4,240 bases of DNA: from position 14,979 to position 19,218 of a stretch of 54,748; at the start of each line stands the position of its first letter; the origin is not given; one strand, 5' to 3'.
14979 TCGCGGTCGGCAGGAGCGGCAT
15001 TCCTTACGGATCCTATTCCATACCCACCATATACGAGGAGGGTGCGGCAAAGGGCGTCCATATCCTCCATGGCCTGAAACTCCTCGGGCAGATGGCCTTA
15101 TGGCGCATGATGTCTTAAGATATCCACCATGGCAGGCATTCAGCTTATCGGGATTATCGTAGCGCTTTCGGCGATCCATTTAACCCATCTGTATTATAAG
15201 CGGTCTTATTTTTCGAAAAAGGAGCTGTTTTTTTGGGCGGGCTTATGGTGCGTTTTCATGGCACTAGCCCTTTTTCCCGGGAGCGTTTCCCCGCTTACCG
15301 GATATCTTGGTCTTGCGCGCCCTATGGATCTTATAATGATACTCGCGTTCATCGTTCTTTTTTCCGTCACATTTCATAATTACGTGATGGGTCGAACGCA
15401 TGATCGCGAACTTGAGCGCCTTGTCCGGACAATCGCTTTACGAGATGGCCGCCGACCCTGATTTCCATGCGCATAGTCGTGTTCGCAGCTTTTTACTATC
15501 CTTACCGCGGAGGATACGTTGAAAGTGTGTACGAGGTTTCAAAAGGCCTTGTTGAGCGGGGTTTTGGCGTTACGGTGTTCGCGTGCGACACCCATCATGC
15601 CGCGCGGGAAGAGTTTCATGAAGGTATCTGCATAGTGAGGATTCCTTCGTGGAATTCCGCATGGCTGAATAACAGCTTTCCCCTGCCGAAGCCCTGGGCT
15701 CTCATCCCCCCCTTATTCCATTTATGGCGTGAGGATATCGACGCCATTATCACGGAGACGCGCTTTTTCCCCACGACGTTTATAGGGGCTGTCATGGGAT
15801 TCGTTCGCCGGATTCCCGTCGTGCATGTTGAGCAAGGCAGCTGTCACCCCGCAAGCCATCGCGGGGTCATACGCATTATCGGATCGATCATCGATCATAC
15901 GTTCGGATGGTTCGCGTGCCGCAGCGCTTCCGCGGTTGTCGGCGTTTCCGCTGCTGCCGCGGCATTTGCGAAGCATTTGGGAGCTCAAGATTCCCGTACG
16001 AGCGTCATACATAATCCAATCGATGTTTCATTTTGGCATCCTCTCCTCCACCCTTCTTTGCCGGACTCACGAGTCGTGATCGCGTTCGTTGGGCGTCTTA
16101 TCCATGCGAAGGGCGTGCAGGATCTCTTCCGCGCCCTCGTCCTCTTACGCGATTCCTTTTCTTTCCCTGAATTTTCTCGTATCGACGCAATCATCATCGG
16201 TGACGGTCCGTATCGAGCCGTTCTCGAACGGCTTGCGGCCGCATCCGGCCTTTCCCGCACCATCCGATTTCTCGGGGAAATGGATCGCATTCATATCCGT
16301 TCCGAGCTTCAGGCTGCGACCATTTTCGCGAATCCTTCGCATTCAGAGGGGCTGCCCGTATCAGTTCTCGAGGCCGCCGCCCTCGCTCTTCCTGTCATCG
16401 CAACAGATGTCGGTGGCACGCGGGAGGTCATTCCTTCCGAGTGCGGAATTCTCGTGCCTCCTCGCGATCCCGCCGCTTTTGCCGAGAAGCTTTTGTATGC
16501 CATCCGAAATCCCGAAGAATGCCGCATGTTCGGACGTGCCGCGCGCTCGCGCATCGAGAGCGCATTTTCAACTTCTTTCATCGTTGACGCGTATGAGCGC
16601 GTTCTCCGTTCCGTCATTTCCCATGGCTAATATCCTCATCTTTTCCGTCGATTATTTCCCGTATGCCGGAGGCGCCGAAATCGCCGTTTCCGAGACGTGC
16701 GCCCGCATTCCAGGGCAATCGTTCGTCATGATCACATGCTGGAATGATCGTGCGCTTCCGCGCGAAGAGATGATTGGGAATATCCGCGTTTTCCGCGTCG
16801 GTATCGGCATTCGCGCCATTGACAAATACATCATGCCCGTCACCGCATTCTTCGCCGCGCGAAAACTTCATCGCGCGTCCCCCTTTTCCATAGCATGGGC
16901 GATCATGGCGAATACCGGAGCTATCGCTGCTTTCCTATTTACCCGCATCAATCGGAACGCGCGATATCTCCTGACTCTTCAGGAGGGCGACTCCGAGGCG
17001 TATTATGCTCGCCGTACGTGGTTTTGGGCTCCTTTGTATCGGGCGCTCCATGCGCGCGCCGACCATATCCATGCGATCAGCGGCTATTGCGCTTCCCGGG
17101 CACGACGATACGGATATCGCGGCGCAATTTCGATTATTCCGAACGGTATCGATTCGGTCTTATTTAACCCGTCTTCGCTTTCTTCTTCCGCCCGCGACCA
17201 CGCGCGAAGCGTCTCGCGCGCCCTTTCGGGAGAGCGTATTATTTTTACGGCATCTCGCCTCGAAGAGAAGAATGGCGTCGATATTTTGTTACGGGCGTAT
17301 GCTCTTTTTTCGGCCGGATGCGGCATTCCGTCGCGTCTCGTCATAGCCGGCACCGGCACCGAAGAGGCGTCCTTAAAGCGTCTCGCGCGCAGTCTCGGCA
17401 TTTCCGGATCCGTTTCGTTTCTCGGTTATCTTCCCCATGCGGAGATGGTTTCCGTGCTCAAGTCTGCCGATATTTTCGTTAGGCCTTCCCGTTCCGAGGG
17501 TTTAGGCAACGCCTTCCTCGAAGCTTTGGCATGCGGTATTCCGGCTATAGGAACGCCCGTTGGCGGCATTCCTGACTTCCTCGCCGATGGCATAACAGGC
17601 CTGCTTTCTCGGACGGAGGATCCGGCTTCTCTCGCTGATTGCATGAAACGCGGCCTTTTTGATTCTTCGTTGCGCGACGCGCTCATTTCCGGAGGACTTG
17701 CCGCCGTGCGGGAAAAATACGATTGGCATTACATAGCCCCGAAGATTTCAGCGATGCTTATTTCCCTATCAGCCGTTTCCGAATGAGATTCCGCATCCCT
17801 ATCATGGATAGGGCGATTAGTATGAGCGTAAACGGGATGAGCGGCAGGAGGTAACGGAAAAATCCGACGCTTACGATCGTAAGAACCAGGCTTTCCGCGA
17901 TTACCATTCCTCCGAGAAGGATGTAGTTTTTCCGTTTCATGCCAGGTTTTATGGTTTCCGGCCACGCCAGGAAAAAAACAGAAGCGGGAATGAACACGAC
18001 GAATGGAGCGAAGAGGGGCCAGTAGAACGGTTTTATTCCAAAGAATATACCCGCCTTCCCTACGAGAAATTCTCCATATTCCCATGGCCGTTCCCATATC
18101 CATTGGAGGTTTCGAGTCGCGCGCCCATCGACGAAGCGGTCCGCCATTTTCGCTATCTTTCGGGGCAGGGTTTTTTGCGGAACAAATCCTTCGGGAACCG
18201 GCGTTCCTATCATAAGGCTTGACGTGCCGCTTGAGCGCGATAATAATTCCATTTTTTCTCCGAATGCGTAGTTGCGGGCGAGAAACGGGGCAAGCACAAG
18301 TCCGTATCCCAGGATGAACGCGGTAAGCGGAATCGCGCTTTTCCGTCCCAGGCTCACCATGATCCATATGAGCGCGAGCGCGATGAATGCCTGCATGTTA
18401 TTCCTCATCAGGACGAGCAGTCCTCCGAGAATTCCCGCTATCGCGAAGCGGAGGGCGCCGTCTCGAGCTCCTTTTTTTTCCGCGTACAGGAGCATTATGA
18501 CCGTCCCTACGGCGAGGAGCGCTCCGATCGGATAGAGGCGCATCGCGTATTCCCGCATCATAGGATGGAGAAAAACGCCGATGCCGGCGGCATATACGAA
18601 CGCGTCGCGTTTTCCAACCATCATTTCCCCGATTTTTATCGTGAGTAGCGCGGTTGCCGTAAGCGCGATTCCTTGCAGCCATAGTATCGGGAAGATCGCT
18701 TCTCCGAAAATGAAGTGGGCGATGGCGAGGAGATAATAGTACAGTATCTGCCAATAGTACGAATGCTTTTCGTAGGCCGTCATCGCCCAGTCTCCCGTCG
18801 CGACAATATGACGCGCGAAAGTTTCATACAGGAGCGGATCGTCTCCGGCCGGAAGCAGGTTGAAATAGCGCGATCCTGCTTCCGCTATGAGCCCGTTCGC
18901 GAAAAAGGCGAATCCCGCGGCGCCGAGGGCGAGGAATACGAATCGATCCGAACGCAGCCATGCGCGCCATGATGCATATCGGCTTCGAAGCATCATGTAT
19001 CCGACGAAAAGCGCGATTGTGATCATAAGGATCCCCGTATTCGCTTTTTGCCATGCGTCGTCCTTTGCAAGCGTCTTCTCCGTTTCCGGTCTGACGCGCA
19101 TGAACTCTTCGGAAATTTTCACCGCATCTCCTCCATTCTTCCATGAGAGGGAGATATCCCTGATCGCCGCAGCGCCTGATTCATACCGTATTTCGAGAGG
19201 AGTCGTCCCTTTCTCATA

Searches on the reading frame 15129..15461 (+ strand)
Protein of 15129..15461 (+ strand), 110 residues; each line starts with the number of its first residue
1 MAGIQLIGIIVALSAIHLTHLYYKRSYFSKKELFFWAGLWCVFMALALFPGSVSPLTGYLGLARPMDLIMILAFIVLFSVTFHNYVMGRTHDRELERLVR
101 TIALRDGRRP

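Call 7: search_protein_families(library=pfam, proteins=[window:15129-15461:+], max_evalue=0.01)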
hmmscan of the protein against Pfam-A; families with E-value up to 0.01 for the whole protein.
window:15129-15461:+ (110 aa): 1 family
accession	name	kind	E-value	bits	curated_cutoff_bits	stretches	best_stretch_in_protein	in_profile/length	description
PF10066.14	DUF2304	-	2.7e-22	79.5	25.5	1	4-106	2-104/106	Uncharacterized conserved protein (DUF2304)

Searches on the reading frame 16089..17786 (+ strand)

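Call 7: search_protein_families(library=pfam, proteins=[window:16089-17786:+], max_evalue=0.01)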
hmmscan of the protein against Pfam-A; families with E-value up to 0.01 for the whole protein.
window:16089-17786:+ (565 aa): 6 families
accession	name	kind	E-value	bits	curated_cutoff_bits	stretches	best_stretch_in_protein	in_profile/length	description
PF00534.26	Glycos_transf_1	-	2e-35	122.3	26.4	1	373-534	6-167/172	Glycosyl transferases group 1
PF13692.12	Glyco_trans_1_4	-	2.1e-31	109.5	27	1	383-521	2-138/142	Glycosyl transferases group 1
PF13579.12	Glyco_trans_4_4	-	2.4e-11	44.7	29.7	1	194-353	1-158/158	Glycosyl transferase 4-like domain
PF13439.12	Glyco_transf_4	-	8.8e-11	42.6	28.5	1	194-355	2-167/170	Glycosyltransferase Family 4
PF13524.12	Glyco_trans_1_2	-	1.3e-09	38.6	25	1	434-551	27-140/144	Glycosyl transferase-like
PF20706.3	GT4-conflict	-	7.4e-09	35.5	26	1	379-502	194-324/385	Family 4 Glycosyltransferase in conflict systems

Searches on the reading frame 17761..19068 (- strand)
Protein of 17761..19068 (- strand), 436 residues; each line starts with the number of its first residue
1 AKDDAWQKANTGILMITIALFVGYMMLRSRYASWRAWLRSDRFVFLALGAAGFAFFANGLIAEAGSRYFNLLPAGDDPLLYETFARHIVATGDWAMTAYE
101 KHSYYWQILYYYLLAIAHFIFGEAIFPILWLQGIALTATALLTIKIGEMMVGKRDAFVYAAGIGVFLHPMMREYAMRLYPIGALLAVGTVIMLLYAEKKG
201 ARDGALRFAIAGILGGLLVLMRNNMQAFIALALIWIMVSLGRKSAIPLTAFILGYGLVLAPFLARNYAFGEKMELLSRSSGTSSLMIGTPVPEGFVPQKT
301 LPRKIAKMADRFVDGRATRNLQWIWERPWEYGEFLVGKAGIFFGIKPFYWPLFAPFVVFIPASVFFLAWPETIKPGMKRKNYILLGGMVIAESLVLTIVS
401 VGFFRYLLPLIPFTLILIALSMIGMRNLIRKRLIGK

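Call 72: search_protein_representatives(protein=window:17761-19068:-)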
Query: 436 residues. Proteins with E-value up to 0.001 (for the whole library): 302; up to 1e-10: 27; up to 1e-30: 16. The best 150 are listed.
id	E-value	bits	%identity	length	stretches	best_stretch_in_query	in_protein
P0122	1.4e-151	522.1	56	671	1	1-431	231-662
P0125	1.1e-69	252.2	36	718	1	13-428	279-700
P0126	1.5e-67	245.2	40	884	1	30-419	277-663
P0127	1.0e-61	225.9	34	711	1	20-428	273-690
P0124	1.8e-58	215.3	35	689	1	4-422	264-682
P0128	2.5e-54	201.6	36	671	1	30-416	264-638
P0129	7.0e-54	200.1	35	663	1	12-425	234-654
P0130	3.0e-53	198.1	35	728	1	13-433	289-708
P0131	5.7e-53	197.1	34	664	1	22-423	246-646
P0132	5.1e-50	187.4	32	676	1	32-424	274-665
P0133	7.7e-48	180.2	33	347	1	97-431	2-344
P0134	1.2e-45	173.0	31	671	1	17-430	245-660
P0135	7.6e-41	157.2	30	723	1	18-418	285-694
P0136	1.1e-40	156.6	29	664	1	17-432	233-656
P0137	2.4e-39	152.2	34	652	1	11-423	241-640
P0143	7.3e-15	71.6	30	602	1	29-345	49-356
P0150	2.6e-10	56.6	29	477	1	46-305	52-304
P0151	1.0e-09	54.6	31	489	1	59-289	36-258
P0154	1.5e-09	54.0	31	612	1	69-283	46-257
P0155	1.6e-09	54.0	32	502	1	65-296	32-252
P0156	1.9e-09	53.7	30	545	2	79-294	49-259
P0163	9.9e-09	51.3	31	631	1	77-289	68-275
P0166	1.4e-08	50.9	34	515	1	65-288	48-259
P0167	1.4e-08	50.9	29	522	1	66-291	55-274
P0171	2.8e-08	49.9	31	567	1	77-285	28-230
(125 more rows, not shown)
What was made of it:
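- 17758..19860 (-): Divergently transcribed GT-C glycosyltransferase candidate (up to 700 aa): N-terminal TM helices, a beta-rich ectodomain (about residues 95-255), then a roughly 10-TM core carrying '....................'. An exhaustive phmmer search with the C-terminal 436 aa gave 302 hits at E<1e-3 (call 72).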

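Call 73: search_protein_families(library=pfam, proteins=[P0143, P0150, P0151, P0154, P0155, P0156, P0163, P0166, P0167, P0171], max_evalue=0.001)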
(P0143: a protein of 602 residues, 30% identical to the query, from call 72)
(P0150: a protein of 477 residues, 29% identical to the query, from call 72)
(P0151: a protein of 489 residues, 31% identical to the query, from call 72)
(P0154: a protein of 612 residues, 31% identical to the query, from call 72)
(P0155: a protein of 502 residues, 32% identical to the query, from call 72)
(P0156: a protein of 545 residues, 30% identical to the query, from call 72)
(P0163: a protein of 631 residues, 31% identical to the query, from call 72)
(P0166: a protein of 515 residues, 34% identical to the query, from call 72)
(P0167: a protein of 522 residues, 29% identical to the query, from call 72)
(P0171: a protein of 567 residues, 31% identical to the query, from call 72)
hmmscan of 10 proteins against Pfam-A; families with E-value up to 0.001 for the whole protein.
P0143 (602 aa): 1 family
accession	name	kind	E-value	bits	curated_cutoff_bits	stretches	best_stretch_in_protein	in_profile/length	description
PF13231.12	PMT_2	-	2.3e-08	34.8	26.1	1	122-276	4-155/160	Dolichyl-phosphate-mannose-protein mannosyltransferase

P0150 (477 aa): 1 family
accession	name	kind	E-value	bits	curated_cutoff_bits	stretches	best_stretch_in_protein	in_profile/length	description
PF13231.12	PMT_2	-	2.5e-16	60.7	26.1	1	107-260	4-157/160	Dolichyl-phosphate-mannose-protein mannosyltransferase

P0151 (489 aa): 1 family
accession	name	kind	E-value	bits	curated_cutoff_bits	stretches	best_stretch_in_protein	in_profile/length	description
PF13231.12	PMT_2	-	8.2e-13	49.3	26.1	1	76-230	2-152/160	Dolichyl-phosphate-mannose-protein mannosyltransferase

P0154 (612 aa): 13 families
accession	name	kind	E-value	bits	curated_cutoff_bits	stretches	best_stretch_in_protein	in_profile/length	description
PF00515.34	TPR_1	-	9.3e-12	44.7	27.8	0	534-564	2-32/34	Tetratricopeptide repeat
PF07719.23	TPR_2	-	3.8e-11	42.6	27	1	534-565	2-33/34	Tetratricopeptide repeat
PF13181.12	TPR_8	-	1.3e-09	37.9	25.7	0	534-565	2-33/34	Tetratricopeptide repeat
PF14559.12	TPR_19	-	4.2e-09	37.1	25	1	510-568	2-60/68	Tetratricopeptide repeat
PF13231.12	PMT_2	-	7.9e-08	33.1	26.1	1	80-232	4-154/160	Dolichyl-phosphate-mannose-protein mannosyltransferase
PF13174.12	TPR_6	-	2.6e-07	31.3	26.3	0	469-491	4-26/33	Tetratricopeptide repeat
PF12895.13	ANAPC3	-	2.6e-07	31.2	27.2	1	497-558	21-81/82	Anaphase-promoting complex, cyclosome, subunit 3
PF13431.12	TPR_17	-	3e-07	30.6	24.4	1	523-553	3-33/34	Tetratricopeptide repeat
PF13432.12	TPR_16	-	1.5e-06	29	32.7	0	469-530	1-62/65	Tetratricopeptide repeat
PF13371.12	TPR_9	-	2.3e-06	28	35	1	508-568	4-64/73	Tetratricopeptide repeat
PF13424.12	TPR_12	-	1.3e-05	25.7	30.1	0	506-559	10-71/77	Tetratricopeptide repeat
PF13414.12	TPR_11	-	0.0004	20.4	26.8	0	512-547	7-42/42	TPR repeat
PF13428.12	TPR_14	-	0.00052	20.9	23.5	0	539-574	7-43/44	Tetratricopeptide repeat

P0155 (502 aa): 8 families
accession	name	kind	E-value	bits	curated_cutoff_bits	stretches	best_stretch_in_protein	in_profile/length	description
PF13231.12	PMT_2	-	6.3e-15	56.2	26.1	1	66-215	2-150/160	Dolichyl-phosphate-mannose-protein mannosyltransferase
PF13414.12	TPR_11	-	8.2e-09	35.5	26.8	1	461-500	3-42/42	TPR repeat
PF19992.4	DUF6427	-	3.7e-06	26.9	25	1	63-218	10-166/301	Family of unknown function (DUF6427)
PF13432.12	TPR_16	-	4e-06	27.6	32.7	1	462-500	7-45/65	Tetratricopeptide repeat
PF07719.23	TPR_2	-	5.6e-05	23.4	27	1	453-484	2-33/34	Tetratricopeptide repeat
PF14559.12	TPR_19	-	9.9e-05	23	25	1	463-501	2-40/68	Tetratricopeptide repeat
PF00515.34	TPR_1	-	0.00025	21.1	27.8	1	456-483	5-32/34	Tetratricopeptide repeat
PF13431.12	TPR_17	-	0.00061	20.3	24.4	0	474-500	1-27/34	Tetratricopeptide repeat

P0156 (545 aa): 13 families
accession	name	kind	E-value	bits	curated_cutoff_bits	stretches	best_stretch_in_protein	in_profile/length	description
PF13231.12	PMT_2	-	3.4e-11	44.1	26.1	1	74-226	4-156/160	Dolichyl-phosphate-mannose-protein mannosyltransferase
PF00515.34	TPR_1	-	2e-10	40.5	27.8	1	491-521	3-33/34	Tetratricopeptide repeat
PF13432.12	TPR_16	-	3.6e-10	40.5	32.7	1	461-522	3-64/65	Tetratricopeptide repeat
PF07719.23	TPR_2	-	9.9e-09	35.1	27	1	490-521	2-33/34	Tetratricopeptide repeat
PF14559.12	TPR_19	-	3.3e-07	31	25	1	469-524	5-60/68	Tetratricopeptide repeat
PF13428.12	TPR_14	-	4.4e-07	30.4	23.5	1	490-529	2-41/44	Tetratricopeptide repeat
PF13181.12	TPR_8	-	1.6e-06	28.3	25.7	1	491-521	3-33/34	Tetratricopeptide repeat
PF13176.12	TPR_7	-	2.4e-06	27.6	27.9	1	493-524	3-34/36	Tetratricopeptide repeat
PF13174.12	TPR_6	-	3.9e-06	27.6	26.3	1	493-521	4-32/33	Tetratricopeptide repeat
PF13414.12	TPR_11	-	5.3e-06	26.5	26.8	1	496-526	1-31/42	TPR repeat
PF13431.12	TPR_17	-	0.00011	22.6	24.4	0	478-509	2-33/34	Tetratricopeptide repeat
PF13371.12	TPR_9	-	0.0002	21.7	35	1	466-525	6-65/73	Tetratricopeptide repeat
PF13424.12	TPR_12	-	0.00041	20.9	30.1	1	476-519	24-75/77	Tetratricopeptide repeat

P0163 (631 aa): 10 families
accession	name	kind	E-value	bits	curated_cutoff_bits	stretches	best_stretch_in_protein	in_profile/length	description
PF13231.12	PMT_2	-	5.1e-12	46.7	26.1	1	92-250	2-155/160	Dolichyl-phosphate-mannose-protein mannosyltransferase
PF00515.34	TPR_1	-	2e-10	40.4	27.8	0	530-562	1-33/34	Tetratricopeptide repeat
PF07719.23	TPR_2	-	2.7e-10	40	27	0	565-594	2-31/34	Tetratricopeptide repeat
PF13181.12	TPR_8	-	8.8e-09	35.3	25.7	0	565-595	2-32/34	Tetratricopeptide repeat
PF13431.12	TPR_17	-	6.7e-08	32.7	24.4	0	553-583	2-32/34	Tetratricopeptide repeat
PF14559.12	TPR_19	-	2.3e-07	31.5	25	1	548-595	9-56/68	Tetratricopeptide repeat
PF13424.12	TPR_12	-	4e-07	30.6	30.1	1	562-600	1-39/77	Tetratricopeptide repeat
PF13414.12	TPR_11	-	8e-05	22.7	26.8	1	548-578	12-42/42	TPR repeat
PF13432.12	TPR_16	-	0.00013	22.7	32.7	0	534-594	1-61/65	Tetratricopeptide repeat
PF13371.12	TPR_9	-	0.00062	20.2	35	0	554-610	19-72/73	Tetratricopeptide repeat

P0166 (515 aa): 1 family
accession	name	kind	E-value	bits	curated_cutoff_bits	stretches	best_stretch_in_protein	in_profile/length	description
PF13231.12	PMT_2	-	1.2e-08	35.8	26.1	1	82-234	2-157/160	Dolichyl-phosphate-mannose-protein mannosyltransferase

P0167 (522 aa): 5 families
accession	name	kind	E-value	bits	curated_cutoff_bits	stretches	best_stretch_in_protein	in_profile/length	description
PF13231.12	PMT_2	-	3.8e-16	60.1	26.1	1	91-241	2-153/160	Dolichyl-phosphate-mannose-protein mannosyltransferase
PF07719.23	TPR_2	-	2.6e-06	27.6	27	1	473-502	4-33/34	Tetratricopeptide repeat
PF00515.34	TPR_1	-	1.8e-05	24.8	27.8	1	473-502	4-33/34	Tetratricopeptide repeat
PF11992.13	TgpA_N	-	0.00011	21.8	30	1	190-458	4-176/333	TgpA N-terminal domain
PF13181.12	TPR_8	-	0.00014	22.2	25.7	1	473-502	4-33/34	Tetratricopeptide repeat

P0171 (567 aa): 11 families
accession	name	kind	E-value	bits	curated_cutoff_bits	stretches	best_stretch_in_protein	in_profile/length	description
PF13231.12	PMT_2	-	1.4e-07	32.3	26.1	1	55-197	4-149/160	Dolichyl-phosphate-mannose-protein mannosyltransferase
PF13428.12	TPR_14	-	6.2e-07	29.9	23.5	0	509-551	1-43/44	Tetratricopeptide repeat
PF07719.23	TPR_2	-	2.5e-06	27.6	27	0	445-473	5-33/34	Tetratricopeptide repeat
PF13181.12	TPR_8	-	5.1e-05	23.5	25.7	0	510-537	2-29/34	Tetratricopeptide repeat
PF13176.12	TPR_7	-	9.1e-05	22.7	27.9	0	446-477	4-35/36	Tetratricopeptide repeat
PF13371.12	TPR_9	-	0.00014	22.2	35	0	451-506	5-60/73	Tetratricopeptide repeat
PF13424.12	TPR_12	-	0.00016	22.3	30.1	0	442-471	46-75/77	Tetratricopeptide repeat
PF00515.34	TPR_1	-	0.00016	21.8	27.8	0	445-473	5-33/34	Tetratricopeptide repeat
PF13431.12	TPR_17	-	0.00023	21.6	24.4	0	499-523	3-27/34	Tetratricopeptide repeat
PF14559.12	TPR_19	-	0.00054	20.7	25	0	492-536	8-52/68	Tetratricopeptide repeat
PF13374.12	TPR_10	-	0.00076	19.9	27.5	0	442-470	3-31/42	Tetratricopeptide repeat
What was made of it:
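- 17758..19860 (-): All 10 sampled remote hits carry Pfam PMT_2 over the aligned region (call 73).
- GT-C. Transitive homology to PMT_2 (calls 72, 73).
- Tried and rejected: The GT-C call therefore rests on calls 72 and 73.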
